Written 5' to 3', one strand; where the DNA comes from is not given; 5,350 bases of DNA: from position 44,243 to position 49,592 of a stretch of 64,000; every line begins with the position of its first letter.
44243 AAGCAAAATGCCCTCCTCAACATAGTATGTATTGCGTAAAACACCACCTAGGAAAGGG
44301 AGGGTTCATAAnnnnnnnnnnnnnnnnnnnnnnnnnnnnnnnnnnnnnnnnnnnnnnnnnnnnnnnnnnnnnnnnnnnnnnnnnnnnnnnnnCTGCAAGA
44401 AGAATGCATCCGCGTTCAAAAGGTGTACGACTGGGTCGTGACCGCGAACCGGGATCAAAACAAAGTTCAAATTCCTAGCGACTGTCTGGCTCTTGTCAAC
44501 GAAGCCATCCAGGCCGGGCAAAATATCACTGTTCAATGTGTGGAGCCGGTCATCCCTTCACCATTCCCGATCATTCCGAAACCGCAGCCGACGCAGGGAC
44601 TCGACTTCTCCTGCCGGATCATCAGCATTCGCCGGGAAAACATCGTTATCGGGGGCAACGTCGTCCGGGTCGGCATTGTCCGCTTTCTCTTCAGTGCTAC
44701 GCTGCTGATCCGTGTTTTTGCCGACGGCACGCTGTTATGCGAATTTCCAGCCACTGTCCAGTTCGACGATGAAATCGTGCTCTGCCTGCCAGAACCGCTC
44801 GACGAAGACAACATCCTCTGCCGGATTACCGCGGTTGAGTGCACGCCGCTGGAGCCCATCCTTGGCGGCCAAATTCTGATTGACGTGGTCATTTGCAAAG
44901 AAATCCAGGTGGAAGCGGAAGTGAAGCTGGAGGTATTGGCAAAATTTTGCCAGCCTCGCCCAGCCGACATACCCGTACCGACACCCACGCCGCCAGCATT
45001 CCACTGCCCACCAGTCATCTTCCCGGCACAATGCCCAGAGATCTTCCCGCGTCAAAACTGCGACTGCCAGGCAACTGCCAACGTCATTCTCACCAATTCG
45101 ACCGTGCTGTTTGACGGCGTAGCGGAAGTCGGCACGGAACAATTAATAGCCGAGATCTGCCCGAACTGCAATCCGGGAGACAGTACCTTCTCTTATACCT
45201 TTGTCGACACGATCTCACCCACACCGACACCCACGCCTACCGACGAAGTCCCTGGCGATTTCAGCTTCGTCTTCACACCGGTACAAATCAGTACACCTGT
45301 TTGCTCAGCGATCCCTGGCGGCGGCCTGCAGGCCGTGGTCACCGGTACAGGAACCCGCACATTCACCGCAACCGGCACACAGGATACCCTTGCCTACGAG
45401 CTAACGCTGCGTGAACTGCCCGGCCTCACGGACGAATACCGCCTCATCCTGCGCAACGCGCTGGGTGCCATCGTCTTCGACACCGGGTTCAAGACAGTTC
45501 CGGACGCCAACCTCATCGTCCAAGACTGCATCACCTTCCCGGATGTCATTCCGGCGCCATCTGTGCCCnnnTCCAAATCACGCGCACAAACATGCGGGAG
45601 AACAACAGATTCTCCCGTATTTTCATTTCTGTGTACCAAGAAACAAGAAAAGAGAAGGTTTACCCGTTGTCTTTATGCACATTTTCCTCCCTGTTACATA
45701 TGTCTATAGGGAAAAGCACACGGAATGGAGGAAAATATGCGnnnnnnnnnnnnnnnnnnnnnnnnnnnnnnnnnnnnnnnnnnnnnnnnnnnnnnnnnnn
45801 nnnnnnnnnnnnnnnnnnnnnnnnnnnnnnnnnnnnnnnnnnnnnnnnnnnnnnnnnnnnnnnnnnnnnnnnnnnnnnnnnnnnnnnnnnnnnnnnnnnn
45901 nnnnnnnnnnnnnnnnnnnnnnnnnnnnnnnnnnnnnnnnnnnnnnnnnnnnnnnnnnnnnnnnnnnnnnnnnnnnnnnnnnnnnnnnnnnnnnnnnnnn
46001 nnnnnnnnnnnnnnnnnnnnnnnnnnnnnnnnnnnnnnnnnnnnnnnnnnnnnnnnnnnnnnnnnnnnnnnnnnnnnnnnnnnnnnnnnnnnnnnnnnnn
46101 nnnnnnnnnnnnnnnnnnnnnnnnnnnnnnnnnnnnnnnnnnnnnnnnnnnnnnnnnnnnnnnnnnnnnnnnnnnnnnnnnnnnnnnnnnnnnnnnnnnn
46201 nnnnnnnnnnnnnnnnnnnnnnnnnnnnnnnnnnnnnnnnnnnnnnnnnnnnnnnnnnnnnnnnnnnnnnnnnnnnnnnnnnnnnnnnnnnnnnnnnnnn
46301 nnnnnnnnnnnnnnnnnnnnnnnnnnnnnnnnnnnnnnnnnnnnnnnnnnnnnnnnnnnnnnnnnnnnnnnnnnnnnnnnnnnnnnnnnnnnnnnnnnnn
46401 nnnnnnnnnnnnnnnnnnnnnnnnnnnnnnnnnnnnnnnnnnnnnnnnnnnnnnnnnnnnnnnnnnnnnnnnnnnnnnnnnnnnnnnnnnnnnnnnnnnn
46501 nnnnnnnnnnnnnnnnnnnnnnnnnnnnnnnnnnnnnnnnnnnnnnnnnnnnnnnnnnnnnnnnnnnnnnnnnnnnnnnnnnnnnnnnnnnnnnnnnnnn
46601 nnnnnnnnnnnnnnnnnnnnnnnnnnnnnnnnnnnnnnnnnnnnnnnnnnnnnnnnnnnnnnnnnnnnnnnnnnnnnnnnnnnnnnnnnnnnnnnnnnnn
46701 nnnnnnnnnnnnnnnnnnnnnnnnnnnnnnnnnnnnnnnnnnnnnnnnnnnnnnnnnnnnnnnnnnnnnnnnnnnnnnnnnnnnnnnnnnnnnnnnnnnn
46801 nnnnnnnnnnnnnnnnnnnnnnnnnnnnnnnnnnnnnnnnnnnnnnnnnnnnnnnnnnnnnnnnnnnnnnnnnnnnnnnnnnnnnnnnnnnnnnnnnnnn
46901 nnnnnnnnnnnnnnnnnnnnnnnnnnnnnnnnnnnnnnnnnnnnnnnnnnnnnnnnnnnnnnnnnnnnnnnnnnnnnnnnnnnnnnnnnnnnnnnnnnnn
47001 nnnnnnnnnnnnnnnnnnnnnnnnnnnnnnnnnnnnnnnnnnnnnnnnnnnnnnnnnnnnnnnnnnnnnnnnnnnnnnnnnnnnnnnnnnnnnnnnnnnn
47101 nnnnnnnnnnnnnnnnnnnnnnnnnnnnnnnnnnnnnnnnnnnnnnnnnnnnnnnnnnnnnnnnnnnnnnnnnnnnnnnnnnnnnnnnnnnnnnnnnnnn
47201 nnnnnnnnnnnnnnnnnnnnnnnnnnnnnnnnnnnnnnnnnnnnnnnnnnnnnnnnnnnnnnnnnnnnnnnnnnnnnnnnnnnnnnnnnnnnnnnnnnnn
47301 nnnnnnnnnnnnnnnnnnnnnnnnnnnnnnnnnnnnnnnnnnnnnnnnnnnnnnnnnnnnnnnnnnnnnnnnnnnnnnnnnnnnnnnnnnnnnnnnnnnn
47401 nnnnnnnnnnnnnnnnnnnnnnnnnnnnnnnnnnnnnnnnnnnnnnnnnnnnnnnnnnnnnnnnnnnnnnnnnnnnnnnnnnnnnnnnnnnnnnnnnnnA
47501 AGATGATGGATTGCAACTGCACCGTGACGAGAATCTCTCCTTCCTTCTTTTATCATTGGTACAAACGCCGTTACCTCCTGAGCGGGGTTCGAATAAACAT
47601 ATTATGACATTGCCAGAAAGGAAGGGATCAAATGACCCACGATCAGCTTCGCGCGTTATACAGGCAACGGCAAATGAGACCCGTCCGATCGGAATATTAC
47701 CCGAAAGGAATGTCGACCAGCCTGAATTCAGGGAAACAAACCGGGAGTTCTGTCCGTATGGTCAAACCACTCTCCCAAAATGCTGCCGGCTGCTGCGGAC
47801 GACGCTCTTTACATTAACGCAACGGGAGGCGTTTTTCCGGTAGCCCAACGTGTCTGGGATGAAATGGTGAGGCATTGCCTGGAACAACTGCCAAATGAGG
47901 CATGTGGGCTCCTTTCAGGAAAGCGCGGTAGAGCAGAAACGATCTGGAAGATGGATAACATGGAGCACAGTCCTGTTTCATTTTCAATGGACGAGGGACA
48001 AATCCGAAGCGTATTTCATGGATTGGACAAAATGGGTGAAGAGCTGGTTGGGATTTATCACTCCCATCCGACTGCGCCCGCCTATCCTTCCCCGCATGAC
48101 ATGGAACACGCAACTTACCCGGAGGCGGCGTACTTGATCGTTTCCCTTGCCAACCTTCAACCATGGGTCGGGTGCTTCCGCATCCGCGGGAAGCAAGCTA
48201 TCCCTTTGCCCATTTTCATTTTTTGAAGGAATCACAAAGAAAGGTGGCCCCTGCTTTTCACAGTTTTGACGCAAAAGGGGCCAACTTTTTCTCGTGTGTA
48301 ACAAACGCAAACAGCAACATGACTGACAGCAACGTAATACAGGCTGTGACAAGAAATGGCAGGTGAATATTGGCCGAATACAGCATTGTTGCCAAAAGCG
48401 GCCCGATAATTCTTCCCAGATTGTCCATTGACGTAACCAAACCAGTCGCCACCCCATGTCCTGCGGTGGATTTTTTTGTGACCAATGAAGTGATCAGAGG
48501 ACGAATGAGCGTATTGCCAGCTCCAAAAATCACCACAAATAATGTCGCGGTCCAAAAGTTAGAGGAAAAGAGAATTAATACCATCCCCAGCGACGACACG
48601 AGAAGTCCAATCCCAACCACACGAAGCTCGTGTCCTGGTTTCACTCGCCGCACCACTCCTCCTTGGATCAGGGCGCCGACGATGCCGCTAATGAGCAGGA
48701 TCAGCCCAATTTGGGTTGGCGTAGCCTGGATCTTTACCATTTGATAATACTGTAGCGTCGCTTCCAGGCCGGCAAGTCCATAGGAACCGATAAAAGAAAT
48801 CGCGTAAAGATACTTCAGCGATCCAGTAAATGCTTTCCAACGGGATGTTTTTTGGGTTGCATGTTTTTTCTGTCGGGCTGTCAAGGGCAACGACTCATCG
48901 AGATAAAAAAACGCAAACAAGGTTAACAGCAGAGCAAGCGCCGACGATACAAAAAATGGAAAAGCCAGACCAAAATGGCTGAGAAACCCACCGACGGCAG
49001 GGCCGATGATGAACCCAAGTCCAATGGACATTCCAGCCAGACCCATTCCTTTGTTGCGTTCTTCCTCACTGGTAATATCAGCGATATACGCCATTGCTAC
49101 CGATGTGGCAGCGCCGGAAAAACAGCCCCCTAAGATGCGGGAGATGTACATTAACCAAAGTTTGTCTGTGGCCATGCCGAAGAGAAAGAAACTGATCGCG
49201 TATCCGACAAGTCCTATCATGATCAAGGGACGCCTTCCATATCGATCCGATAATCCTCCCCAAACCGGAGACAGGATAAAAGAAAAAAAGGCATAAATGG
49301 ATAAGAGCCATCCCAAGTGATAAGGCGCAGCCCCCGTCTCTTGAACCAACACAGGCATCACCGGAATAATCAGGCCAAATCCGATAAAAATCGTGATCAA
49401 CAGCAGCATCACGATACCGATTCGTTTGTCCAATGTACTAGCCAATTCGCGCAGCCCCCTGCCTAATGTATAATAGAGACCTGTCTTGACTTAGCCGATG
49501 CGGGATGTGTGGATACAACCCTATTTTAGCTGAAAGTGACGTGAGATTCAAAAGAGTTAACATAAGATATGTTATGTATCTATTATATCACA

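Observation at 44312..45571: Cysteine-rich three-module protein with TP linkers, its own strong RBS (TTG start) and its own terminator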

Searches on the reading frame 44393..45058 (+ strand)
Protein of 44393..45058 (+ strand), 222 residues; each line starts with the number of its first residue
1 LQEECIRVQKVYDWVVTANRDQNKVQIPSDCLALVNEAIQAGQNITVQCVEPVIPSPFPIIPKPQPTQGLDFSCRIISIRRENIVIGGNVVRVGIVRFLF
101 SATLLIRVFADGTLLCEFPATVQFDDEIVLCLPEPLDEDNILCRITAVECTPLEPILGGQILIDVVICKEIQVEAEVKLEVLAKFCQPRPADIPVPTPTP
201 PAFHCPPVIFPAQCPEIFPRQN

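Call 61: search_protein_families(library=pfam, alignment_id=A3, max_evalue=1)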
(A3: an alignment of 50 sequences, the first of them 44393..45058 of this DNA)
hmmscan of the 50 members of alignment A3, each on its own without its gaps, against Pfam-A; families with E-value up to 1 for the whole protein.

A. member 1, window:44393-45058:+ (222 aa): 0 families

B. families by the number of members that match (of 50 scanned): 17 families
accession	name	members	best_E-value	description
PF23951.1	DUF7282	4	0.036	Domain of unknown function (DUF7282)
PF22311.1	DUF6970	1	0.011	Domain of unknown function (DUF6970)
PF19157.5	DUF5839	1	0.014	Family of unknown function (DUF5839)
PF00084.26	Sushi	1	0.016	Sushi repeat (SCR repeat)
PF00107.32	ADH_zinc_N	1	0.027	Zinc-binding dehydrogenase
PF23926.2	LtfC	1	0.041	LtfC-like, beta-sandwich domain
PF22933.1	ComC_SSD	1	0.043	ComC, supersandwich domain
PF04496.17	Herpes_UL35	1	0.052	Herpesvirus UL35 family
PF07311.17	Dodecin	1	0.095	Dodecin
PF18877.6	SSSPR-51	1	0.1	SSSPR-51 domain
PF23658.1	PDZ_CPAF_rel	1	0.12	CPAF-like PDZ domain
PF18045.7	ISP3_C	1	0.13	ISP3 C-terminal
PF00403.32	HMA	1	0.14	Heavy-metal-associated domain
PF12206.14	DUF3599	1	0.21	Domain of unknown function (DUF3599)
PF11033.13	ComJ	1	0.23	Competence protein J (ComJ)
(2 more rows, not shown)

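Call 62: search_protein_families(library=ncbifam, alignment_id=A3, max_evalue=0.001)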
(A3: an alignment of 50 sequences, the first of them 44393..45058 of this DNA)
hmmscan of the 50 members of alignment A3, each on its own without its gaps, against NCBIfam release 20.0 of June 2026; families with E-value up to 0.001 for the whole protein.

A. member 1, window:44393-45058:+ (222 aa): 1 family
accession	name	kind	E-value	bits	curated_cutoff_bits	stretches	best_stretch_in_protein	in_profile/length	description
NF052457.1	spore_BMQ0737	equivalog_domain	2.2e-30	106.3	71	1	5-220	2-199/199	BMQ_0737 family morphogenetic spore coat protein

B. families by the number of members that match (of 50 scanned): 1 family
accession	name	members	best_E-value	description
NF052457.1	spore_BMQ0737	50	2.3e-73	BMQ_0737 family morphogenetic spore coat protein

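Call 74: find_homologous_proteins(query=A3, max_evalue=0.001)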
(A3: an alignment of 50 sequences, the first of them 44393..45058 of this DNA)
Query A3 (50 sequences) (222 aa, profile of the alignment): 324 proteins with E <= 0.001 among 3714 candidates; the best 120 are listed.
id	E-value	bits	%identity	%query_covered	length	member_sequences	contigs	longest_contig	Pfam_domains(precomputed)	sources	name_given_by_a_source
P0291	4.4e-68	248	29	98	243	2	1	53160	-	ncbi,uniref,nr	ncbi:hypothetical protein [Alkalihalobacillus sp. BA299]|uniref:hypothetical protein n=1 Tax=Alkalih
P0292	1.3e-66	243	30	97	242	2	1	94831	-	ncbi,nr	ncbi:hypothetical protein BTR23_16090 [Alkalihalophilus pseudofirmus]|nr:hypothetical protein BTR23_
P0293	1.3e-63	233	28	96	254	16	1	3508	-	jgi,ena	-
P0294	1.7e-63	233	28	96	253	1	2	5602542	-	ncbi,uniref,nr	ncbi:hypothetical protein [Metabacillus sediminilitoris]|uniref:Uncharacterized protein n=1 Tax=Meta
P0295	1.2e-62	230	30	97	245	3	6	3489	-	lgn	-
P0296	1.8e-62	229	28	97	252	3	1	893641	-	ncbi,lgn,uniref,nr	ncbi:hypothetical protein DFO73_101159 [Cytobacillus oceanisediminis]|uniref:Uncharacterized protein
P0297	1.9e-62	229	28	97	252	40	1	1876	-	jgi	jgi:hypothetical protein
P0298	4.5e-62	228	29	97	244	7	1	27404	-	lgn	-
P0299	1.6e-61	226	29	97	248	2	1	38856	-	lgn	-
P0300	2.3e-61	226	30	97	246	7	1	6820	-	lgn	-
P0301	1.0e-60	223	28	97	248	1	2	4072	-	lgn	-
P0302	1.1e-60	223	31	97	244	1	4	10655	-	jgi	jgi:hypothetical protein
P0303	1.1e-58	217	27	98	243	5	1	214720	-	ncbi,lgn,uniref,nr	ncbi:BMQ_0737 family morphogenetic spore coat protein [Sutcliffiella rhizosphaerae]|uniref:SipL SPOC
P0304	3.5e-58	215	30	98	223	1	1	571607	-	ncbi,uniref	ncbi:BMQ_0737 family morphogenetic spore coat protein [Salibacterium lacus]|uniref:DUF3794 domain-co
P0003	8.9e-58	214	75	100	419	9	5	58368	-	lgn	-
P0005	1.3e-54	204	77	100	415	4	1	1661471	-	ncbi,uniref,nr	ncbi:hypothetical protein AN963_20630 [Brevibacillus choshinensis]|uniref:DUF3794 domain-containing 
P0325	1.6e-53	200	28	98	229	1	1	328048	-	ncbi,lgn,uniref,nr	ncbi:hypothetical protein SAMN04488134_102116 [Amphibacillus marinus]|uniref:SipL SPOCS domain-conta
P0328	2.0e-53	200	24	97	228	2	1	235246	-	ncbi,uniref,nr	ncbi:hypothetical protein SAMN05421734_104163 [Pelagirhabdus alkalitolerans]|uniref:SipL SPOCS domai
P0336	3.6e-53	199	27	97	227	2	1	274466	-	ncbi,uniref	ncbi:hypothetical protein [Ornithinibacillus xuwenensis]|uniref:SipL SPOCS domain-containing protein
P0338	6.0e-53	198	26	98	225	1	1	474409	-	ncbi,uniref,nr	ncbi:BMQ_0737 family morphogenetic spore coat protein [Falsibacillus albus]|uniref:DUF3794 domain-co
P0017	6.6e-53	198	63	100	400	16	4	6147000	-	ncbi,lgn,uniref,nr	ncbi:hypothetical protein [Brevibacillus brevis]|uniref:DUF3794 domain-containing protein n=1 Tax=Br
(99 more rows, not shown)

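Call 75: search_protein_families(library=pfam, proteins=[P0303, P0325, P0328, P0336, P0304, P0338], max_evalue=10)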
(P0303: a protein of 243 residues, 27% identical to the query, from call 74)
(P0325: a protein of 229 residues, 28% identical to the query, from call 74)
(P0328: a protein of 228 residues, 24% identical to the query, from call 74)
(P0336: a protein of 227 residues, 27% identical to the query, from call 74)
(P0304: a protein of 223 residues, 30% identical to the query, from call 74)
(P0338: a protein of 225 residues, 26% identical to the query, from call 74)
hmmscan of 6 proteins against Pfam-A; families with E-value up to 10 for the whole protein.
P0303 (243 aa): 0 families

P0325 (229 aa): 0 families

P0328 (228 aa): 1 family
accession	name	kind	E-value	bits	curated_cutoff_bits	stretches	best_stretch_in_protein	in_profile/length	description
PF12563.13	Hemolysin_N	-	0.19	11.6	22.5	1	94-178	101-182/192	Hemolytic toxin N terminal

P0336 (227 aa): 0 families

P0304 (223 aa): 0 families

P0338 (225 aa): 0 families

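Call 83: find_encoding_contigs(protein=P0303, flank=8000, max_places=2)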
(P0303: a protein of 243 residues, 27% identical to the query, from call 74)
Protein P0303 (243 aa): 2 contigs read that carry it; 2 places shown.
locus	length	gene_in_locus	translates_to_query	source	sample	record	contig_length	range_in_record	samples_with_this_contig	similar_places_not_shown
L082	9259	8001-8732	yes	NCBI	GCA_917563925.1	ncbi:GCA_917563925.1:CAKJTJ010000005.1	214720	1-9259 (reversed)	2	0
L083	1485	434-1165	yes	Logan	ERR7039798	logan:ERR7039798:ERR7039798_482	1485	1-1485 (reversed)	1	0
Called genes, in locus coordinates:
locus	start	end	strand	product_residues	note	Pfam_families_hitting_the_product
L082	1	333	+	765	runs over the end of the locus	PF13604:AAA_30 (faint), PF00580:UvrD-helicase, PF01443:Viral_helicase1 (faint), PF13245:AAA_19, PF13361:UvrD_C, PF13538:UvrD_C_2 (faint)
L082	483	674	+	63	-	PF08970:Sda (weak)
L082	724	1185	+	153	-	-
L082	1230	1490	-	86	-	PF14069:SpoVIF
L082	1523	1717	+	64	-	-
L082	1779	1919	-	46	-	-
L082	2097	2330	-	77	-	-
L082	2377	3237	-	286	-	PF20730:YetF_N (weak), PF04239:DUF421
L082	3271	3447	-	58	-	PF07870:DUF1657 (weak)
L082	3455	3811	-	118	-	PF03862:SpoVAC_SpoVAEB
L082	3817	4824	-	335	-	PF07451:SpoVAD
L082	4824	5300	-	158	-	PF03862:SpoVAC_SpoVAEB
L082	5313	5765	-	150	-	PF09580:Spore_YhcN_YlaJ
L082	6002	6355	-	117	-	PF07098:DUF1360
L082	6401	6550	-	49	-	-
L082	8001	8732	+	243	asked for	-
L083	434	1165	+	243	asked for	-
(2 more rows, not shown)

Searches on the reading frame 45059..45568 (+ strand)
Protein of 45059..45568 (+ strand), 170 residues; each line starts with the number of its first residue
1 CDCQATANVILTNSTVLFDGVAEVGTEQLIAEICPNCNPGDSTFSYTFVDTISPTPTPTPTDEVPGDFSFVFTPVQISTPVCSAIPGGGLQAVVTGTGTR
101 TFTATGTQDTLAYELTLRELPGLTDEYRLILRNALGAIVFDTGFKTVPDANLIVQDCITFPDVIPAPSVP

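Call 54: predict_structure(alignment_id=A2)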
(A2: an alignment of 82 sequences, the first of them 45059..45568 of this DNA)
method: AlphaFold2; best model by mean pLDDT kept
length: 170 residues; sequences in the alignment: 82
mean_pLDDT: 89.0   pTM: 0.83
mean pLDDT of the five models: 89.0, 89.0, 88.9, 86.5, 86.3
residues with pLDDT >= 90: 131; 70-90: 14; 50-70: 15; < 50: 10
segments of 3 or more residues with pLDDT < 50: 55-64
pLDDT, mean of each block of 10 residues (from residue 1): 93 95 96 90 96 55 66 96 94 98 95 98 97 98 98 85 62
secondary structure, 60 per line:
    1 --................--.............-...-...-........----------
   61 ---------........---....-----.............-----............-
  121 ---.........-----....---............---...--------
elements in order: E3-18 E21-33 E43-50 E70-77 E81-84 E90-102 E108-119 E124-132 E138-141 E145-148 E152-156

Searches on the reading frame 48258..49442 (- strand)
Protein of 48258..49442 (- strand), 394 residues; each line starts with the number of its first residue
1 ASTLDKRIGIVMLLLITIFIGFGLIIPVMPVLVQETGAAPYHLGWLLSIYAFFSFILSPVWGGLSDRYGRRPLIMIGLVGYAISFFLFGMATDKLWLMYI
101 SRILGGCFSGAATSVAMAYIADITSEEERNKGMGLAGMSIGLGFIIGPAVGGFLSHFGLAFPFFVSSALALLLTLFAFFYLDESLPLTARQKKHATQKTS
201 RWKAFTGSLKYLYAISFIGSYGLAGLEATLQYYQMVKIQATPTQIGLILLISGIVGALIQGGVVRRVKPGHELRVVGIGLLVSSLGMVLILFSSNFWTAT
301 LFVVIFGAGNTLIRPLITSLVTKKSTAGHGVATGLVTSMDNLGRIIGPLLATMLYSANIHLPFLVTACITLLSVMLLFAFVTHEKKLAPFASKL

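Call 13: search_protein_families(library=pfam, proteins=[window:48258-49442:-], max_evalue=0.001)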
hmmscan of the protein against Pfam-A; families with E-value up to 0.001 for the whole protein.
window:48258-49442:- (394 aa): 5 families
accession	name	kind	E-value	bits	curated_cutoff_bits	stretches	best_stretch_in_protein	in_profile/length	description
PF07690.21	MFS_1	-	5.7e-66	223.2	33.4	2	12-325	2-323/347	Major Facilitator Superfamily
PF00083.30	Sugar_tr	-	2.4e-16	60.1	22.3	1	41-185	46-195/452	Sugar (and other) transporter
PF12832.13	MFS_1_like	-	4.1e-13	49.6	25.2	2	66-161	272-369/373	MFS_1 like family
PF06779.20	MFS_4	-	4.1e-09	36.7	26.3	1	5-172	189-358/364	Uncharacterised MFS-type transporter YbfB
PF05977.19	MFS_3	-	0.00053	19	27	1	55-309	59-320/524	Transmembrane secretion effector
